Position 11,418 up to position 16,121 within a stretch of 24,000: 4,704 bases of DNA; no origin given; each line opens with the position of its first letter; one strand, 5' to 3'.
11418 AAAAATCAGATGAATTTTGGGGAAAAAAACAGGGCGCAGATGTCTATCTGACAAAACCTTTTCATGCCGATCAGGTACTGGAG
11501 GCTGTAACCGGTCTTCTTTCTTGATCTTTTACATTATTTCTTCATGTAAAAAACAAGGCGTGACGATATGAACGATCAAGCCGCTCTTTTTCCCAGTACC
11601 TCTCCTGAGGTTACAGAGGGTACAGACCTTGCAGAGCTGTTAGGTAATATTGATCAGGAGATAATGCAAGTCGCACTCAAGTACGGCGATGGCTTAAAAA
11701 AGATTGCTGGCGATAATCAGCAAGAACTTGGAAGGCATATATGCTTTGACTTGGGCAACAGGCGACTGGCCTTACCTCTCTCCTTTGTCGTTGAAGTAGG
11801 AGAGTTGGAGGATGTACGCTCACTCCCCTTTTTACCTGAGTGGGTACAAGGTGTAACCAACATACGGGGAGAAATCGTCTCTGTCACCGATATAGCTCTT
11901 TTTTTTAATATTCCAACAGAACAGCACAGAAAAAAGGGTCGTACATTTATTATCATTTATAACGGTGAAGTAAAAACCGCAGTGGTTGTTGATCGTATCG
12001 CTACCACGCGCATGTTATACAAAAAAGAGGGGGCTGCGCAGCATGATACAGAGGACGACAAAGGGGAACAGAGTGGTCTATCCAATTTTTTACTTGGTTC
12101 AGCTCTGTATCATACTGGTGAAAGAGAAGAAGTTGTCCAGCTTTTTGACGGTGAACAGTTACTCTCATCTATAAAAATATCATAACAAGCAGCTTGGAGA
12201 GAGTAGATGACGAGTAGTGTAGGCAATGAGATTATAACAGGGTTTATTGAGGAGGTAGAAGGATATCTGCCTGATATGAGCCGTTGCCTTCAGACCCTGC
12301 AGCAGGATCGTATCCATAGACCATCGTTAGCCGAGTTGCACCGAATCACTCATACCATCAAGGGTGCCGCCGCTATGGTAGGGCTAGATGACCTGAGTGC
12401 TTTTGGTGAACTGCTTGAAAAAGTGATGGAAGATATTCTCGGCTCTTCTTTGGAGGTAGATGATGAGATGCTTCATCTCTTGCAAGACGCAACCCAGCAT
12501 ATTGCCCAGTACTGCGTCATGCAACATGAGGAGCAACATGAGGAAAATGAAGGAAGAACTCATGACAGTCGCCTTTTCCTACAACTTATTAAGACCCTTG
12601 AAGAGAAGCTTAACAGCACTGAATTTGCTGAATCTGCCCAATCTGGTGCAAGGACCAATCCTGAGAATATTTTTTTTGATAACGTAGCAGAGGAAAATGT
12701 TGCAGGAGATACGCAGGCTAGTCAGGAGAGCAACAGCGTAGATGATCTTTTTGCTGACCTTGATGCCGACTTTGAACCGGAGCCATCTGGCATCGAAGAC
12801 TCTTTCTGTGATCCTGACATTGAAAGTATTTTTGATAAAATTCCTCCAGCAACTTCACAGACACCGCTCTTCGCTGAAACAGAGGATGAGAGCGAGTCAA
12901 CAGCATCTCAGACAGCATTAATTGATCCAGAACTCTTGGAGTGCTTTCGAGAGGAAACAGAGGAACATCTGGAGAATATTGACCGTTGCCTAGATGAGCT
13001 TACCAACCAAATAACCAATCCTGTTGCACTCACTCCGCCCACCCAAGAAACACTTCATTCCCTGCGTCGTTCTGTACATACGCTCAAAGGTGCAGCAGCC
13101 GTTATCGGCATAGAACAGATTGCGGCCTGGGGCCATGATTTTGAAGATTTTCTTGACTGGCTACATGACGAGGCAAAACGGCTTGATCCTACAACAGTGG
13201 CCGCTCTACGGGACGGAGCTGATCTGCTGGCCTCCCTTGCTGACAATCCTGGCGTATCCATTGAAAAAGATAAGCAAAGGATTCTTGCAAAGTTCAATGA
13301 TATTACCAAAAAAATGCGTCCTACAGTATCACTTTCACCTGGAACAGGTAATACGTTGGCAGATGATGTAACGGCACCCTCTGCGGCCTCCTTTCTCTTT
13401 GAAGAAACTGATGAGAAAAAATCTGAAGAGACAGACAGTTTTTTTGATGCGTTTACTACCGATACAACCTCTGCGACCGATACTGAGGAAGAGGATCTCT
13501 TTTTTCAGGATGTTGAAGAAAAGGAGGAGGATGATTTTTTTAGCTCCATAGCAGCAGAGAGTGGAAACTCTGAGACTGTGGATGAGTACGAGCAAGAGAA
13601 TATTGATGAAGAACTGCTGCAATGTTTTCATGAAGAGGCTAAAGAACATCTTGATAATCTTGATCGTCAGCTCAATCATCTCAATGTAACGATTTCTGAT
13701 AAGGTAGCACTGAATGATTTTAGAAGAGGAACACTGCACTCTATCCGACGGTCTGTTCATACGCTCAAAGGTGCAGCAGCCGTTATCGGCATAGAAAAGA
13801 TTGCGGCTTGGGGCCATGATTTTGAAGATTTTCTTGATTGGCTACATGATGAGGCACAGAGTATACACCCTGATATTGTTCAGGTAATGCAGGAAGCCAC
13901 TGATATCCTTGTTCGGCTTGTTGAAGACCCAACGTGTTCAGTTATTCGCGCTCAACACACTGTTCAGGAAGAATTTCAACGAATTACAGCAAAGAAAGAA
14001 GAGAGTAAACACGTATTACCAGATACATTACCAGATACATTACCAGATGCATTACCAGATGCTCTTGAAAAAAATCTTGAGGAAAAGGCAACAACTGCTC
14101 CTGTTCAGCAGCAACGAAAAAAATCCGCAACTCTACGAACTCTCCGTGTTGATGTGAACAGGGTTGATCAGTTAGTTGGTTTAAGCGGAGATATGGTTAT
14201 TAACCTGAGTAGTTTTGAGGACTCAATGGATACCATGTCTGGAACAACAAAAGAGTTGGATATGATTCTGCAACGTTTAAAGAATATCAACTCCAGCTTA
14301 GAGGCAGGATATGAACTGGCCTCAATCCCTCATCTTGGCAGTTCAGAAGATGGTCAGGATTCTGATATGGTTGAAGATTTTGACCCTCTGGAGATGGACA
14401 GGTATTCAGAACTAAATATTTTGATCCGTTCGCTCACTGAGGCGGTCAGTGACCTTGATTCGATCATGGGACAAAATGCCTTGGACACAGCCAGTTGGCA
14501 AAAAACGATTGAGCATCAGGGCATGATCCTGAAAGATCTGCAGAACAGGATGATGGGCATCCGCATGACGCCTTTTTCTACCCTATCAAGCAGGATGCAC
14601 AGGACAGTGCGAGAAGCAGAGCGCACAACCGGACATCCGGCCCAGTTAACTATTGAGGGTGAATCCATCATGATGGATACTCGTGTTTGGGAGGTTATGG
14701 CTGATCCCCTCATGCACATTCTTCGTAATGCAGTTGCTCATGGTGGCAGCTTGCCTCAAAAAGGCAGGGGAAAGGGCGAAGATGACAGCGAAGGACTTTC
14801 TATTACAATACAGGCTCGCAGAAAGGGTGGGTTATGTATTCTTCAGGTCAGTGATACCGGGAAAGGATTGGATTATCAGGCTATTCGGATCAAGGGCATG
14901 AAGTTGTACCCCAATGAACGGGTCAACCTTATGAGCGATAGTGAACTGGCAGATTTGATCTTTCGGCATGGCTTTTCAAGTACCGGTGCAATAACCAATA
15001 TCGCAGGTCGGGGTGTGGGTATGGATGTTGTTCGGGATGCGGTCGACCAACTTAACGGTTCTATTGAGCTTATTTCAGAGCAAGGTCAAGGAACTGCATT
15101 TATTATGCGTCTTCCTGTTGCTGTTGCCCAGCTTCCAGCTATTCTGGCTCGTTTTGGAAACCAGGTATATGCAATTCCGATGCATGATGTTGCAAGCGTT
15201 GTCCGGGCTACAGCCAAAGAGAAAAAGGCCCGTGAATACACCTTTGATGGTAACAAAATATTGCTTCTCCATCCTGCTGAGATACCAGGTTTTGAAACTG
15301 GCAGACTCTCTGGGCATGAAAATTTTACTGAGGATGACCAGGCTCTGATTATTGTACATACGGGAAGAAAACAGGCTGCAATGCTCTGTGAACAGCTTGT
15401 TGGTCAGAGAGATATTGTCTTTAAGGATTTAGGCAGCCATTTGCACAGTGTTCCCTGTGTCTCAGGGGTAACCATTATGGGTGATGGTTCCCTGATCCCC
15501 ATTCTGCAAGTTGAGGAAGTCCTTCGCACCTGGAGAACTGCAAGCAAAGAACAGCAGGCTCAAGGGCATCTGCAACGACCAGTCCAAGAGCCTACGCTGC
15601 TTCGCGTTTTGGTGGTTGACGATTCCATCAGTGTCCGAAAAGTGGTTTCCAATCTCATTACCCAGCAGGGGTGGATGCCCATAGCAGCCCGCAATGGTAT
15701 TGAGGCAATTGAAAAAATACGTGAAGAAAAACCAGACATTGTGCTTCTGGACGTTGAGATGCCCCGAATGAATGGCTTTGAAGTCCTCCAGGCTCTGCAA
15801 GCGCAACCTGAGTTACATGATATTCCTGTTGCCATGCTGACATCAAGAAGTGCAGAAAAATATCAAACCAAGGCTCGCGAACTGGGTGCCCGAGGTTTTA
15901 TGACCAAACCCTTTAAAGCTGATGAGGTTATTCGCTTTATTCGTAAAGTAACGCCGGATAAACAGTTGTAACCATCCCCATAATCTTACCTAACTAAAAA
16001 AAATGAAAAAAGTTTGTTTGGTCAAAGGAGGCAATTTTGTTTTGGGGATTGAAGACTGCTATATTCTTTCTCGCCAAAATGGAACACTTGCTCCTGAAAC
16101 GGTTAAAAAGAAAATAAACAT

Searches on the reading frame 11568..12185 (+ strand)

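Call 7: search_protein_families(library=pfam, proteins=[window:11568-12185:+], max_evalue=0.001)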
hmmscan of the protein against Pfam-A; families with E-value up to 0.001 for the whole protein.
window:11568-12185:+ (205 aa): 1 family
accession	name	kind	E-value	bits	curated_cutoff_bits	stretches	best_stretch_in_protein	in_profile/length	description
PF01584.24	CheW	-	1.3e-19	70.6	23.5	1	58-202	3-137/138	CheW-like domain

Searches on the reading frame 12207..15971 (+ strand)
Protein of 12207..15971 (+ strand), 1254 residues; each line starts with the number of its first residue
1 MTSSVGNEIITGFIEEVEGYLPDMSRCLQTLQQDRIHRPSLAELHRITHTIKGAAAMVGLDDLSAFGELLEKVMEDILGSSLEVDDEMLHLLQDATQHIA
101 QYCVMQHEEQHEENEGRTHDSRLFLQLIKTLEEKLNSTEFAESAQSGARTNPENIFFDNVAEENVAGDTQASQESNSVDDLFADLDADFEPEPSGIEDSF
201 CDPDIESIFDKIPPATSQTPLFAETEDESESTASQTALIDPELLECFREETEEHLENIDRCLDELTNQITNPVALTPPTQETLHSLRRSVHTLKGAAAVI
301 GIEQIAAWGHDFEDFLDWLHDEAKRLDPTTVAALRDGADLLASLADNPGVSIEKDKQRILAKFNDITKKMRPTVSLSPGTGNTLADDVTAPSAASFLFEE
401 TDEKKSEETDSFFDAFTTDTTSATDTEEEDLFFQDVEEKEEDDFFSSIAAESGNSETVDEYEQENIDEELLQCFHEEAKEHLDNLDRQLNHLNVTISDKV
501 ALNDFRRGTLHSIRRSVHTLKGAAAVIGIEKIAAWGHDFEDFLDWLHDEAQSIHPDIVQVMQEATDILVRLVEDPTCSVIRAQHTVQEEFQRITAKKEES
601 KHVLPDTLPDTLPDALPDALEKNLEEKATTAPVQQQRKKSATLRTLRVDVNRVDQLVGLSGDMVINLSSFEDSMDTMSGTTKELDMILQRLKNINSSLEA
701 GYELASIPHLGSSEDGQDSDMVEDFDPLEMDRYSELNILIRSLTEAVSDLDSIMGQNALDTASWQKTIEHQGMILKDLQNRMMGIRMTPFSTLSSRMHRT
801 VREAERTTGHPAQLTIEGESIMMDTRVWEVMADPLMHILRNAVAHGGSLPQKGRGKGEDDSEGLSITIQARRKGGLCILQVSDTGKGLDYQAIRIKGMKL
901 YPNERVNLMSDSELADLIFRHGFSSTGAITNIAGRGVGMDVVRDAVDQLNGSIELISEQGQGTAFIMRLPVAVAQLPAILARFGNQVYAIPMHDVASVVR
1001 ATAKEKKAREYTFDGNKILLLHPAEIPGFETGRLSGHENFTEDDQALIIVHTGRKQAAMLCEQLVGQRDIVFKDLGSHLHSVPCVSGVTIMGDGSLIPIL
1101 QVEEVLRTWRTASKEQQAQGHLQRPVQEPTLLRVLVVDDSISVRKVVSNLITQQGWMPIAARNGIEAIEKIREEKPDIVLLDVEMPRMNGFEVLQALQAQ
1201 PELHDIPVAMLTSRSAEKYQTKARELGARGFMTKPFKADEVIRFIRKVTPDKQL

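Call 7: search_protein_families(library=pfam, proteins=[window:12207-15971:+], max_evalue=0.001)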
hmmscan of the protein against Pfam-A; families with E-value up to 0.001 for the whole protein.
window:12207-15971:+ (1254 aa): 5 families
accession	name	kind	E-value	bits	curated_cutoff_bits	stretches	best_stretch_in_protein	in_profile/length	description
PF01627.28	Hpt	-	1.5e-39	134.5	24.6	3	242-341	1-81/84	Hpt domain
PF00072.30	Response_reg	-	8.8e-27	93.9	30.2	1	1134-1244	1-109/111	Response regulator receiver domain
PF02518.31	HATPase_c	-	1.8e-14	54.6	26.4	1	835-971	6-109/111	Histidine kinase-, DNA gyrase B-, and HSP90-like ATPase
PF01584.24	CheW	-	7.9e-14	51.9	23.5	1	979-1107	3-135/138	CheW-like domain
PF02895.20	H-kinase_dim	-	4e-06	27.6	23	1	644-698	2-61/68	Signal transducing histidine kinase, homodimeric domain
